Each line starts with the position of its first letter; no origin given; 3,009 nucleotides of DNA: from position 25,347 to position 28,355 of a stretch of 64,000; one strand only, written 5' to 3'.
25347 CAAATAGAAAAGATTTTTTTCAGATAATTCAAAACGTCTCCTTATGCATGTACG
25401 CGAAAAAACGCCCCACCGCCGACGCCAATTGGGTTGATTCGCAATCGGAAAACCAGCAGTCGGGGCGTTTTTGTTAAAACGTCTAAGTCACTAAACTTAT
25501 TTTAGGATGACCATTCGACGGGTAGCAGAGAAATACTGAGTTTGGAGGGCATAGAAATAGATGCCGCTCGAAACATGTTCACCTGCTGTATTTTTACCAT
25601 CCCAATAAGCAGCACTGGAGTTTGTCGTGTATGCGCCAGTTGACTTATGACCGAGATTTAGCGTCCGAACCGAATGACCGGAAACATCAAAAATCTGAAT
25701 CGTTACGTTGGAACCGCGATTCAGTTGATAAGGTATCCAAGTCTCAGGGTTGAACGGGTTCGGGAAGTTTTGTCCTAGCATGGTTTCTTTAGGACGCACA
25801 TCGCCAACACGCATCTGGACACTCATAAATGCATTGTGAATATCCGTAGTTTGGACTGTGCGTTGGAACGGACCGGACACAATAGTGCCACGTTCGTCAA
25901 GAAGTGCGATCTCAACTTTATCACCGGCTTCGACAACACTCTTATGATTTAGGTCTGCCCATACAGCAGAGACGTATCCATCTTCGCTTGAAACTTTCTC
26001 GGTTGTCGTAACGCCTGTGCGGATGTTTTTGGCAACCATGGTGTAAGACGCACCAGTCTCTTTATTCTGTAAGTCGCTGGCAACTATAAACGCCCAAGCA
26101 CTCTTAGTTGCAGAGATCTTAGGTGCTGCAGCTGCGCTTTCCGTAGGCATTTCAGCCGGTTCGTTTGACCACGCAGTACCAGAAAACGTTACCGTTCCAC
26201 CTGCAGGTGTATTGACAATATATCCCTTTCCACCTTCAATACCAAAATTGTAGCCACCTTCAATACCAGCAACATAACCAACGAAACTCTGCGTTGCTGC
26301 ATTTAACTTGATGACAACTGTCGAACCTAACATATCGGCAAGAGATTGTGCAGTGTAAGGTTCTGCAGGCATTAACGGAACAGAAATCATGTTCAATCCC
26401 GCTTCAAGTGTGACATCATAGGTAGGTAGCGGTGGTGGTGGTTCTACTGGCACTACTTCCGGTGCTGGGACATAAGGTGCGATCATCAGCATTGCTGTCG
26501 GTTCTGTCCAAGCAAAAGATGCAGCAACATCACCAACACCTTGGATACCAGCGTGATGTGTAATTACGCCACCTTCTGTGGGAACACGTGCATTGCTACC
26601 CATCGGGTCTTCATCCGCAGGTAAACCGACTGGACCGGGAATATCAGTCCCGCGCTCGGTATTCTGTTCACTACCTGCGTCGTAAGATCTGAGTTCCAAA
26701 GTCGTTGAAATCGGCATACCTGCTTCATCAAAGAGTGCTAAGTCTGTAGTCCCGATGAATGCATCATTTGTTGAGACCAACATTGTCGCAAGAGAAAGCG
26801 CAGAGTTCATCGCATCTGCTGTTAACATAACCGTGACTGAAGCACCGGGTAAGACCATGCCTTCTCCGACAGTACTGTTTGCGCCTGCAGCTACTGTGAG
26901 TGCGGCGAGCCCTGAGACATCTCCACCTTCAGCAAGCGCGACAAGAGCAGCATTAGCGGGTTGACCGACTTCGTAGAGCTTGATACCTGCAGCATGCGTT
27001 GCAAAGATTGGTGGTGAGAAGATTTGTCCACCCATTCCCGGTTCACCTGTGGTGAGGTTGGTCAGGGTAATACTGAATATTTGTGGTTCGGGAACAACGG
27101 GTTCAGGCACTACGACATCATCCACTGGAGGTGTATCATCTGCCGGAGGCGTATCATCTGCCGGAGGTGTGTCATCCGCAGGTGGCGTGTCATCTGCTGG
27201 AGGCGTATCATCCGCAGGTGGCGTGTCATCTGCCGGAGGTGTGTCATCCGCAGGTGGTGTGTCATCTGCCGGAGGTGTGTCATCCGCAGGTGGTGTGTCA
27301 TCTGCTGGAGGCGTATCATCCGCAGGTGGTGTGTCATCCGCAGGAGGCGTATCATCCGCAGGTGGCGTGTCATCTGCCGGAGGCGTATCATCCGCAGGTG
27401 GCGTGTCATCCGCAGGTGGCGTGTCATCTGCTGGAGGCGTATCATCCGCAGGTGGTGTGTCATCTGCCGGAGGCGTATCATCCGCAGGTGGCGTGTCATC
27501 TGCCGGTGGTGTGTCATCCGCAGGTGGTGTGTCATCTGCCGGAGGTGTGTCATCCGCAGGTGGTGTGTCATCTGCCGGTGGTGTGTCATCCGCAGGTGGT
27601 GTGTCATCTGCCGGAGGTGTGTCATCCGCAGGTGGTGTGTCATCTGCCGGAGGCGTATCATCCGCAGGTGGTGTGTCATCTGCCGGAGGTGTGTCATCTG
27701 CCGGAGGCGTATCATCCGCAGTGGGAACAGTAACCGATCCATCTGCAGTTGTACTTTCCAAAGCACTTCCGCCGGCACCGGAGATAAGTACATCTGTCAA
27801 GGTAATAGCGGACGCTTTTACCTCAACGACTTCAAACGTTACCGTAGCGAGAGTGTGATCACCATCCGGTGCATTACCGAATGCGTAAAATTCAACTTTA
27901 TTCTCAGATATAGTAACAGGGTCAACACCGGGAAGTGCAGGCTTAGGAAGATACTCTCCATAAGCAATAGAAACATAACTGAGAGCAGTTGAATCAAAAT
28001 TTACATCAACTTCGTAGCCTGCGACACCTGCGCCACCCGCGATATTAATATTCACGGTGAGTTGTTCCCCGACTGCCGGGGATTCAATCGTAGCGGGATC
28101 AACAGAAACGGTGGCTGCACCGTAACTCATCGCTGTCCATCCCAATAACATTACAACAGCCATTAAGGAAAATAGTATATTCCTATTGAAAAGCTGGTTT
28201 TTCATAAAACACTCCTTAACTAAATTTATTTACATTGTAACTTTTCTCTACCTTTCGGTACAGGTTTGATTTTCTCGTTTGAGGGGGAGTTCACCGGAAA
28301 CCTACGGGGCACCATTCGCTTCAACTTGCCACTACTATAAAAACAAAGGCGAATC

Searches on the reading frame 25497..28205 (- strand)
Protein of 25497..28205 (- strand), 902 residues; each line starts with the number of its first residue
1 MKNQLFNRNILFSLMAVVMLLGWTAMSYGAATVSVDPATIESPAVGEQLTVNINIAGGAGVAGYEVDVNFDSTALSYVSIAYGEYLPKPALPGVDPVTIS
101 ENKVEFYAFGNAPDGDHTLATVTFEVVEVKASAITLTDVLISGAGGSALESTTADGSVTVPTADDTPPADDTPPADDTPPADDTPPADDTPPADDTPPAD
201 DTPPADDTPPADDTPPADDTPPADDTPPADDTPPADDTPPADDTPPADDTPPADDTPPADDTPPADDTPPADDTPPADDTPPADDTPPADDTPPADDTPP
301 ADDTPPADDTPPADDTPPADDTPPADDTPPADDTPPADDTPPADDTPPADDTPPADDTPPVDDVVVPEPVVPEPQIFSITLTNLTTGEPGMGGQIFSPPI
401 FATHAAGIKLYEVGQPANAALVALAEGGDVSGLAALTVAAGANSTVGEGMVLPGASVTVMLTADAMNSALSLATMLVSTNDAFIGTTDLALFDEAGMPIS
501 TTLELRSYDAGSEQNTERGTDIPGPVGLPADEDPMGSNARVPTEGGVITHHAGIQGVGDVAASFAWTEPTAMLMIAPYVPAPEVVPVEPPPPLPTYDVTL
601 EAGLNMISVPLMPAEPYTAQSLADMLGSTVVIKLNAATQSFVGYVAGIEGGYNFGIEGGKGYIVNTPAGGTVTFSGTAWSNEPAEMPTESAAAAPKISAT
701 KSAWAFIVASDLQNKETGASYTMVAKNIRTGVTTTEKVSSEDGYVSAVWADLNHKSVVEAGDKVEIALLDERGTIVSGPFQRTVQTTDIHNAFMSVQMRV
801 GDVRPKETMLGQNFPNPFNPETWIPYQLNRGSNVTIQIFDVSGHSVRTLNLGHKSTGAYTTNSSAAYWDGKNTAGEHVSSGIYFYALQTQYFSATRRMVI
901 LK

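Call 15: search_protein_families(library=pfam, proteins=[window:25497-28205:-], max_evalue=0.001)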
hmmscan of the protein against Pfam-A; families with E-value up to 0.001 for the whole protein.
window:25497-28205:- (902 aa): 5 families
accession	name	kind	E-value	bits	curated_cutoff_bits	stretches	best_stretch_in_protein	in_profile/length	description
PF00963.24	Cohesin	-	2.3e-11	44.5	24.1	1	37-160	5-139/139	Cohesin domain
PF13860.13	FlgD_ig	-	8.2e-08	32.6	27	1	832-888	23-74/79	FlgD Ig-like domain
PF06468.19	Spond_N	-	4.6e-07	30.6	24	1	396-514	27-152/194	Spondin_N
PF18962.6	Por_Secre_tail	-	1.5e-05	25.6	27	1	814-900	2-75/75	Secretion system C-terminal sorting domain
PF13585.12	CHU_C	-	0.00051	20.5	27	0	829-889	24-72/86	CHU_C Type IX secretion signal domain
